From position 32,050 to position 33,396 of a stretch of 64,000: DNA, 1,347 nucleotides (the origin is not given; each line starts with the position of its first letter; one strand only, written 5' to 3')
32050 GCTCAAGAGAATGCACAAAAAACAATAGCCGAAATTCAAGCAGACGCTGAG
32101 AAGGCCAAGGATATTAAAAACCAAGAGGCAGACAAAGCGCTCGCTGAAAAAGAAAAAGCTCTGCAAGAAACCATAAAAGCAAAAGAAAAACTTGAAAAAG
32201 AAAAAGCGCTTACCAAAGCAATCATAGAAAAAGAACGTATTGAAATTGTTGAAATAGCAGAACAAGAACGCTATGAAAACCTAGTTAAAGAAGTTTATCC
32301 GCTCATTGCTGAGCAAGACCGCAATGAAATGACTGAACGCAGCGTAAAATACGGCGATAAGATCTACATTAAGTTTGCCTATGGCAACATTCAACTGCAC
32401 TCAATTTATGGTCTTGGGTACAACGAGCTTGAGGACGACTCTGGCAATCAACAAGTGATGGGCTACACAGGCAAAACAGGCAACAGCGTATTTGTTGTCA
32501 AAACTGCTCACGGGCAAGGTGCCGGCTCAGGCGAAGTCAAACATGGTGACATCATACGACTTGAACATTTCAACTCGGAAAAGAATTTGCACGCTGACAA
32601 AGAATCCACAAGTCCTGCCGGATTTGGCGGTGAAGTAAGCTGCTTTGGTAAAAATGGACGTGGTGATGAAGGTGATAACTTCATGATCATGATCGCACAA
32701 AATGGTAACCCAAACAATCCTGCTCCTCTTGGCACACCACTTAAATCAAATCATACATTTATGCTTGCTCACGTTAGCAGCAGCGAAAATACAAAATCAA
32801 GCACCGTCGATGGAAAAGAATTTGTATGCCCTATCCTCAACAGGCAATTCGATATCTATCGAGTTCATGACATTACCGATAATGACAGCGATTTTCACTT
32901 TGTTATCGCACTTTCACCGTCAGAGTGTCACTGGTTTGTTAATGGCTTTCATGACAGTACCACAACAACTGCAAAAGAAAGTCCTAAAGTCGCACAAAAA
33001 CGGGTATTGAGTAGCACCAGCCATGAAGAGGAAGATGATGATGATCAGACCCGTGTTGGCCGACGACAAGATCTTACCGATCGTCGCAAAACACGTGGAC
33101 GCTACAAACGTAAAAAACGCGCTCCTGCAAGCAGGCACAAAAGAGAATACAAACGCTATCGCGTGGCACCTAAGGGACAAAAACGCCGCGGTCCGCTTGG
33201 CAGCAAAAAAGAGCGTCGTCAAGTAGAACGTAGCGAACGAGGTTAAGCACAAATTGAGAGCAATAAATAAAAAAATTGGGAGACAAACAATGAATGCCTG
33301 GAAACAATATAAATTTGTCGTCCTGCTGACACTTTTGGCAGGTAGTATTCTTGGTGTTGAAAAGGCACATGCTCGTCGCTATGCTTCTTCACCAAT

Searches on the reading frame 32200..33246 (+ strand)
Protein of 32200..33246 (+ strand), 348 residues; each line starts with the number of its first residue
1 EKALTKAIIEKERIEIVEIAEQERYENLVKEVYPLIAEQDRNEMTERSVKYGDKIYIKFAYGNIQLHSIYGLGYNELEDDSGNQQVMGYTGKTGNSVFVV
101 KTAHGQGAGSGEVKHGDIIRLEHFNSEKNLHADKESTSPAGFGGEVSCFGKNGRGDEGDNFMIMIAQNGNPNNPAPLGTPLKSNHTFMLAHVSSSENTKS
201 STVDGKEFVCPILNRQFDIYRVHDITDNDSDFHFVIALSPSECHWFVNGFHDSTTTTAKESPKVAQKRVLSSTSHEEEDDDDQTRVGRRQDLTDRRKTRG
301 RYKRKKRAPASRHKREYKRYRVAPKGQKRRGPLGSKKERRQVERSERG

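Call 15: find_related_loci(query=A1, collection=genome_contigs, flank=10000)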
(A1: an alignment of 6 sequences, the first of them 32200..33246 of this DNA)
Query A1 (348 aa) in genome_contigs; peptide patterns used: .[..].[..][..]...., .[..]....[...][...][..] (x = any residue, [..] = any of these).
49 stretches matched a pattern; 1 encode a relative of the query (tblastn E <= 1e-3); 1 distinct loci.
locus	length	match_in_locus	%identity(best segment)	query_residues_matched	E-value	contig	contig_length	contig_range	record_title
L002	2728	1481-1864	33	44-169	3e-12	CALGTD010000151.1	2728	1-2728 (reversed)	MAG TPA_asm: uncultured Spartobacteria bacterium isolate SRR4028130_bin.40_CONCOCT_v1.1_MAG genome assembly, contig: ERZ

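Call 70: search_protein_families(library=ncbifam, proteins=[window:32200-33246:+], max_evalue=1)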
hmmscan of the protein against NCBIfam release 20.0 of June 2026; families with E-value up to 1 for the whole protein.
window:32200-33246:+ (348 aa): 1 family
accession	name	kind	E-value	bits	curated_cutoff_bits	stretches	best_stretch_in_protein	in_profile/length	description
TIGR01249.1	pro_imino_pep_1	equivalog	0.042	13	259.75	1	220-264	202-247/307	prolyl aminopeptidase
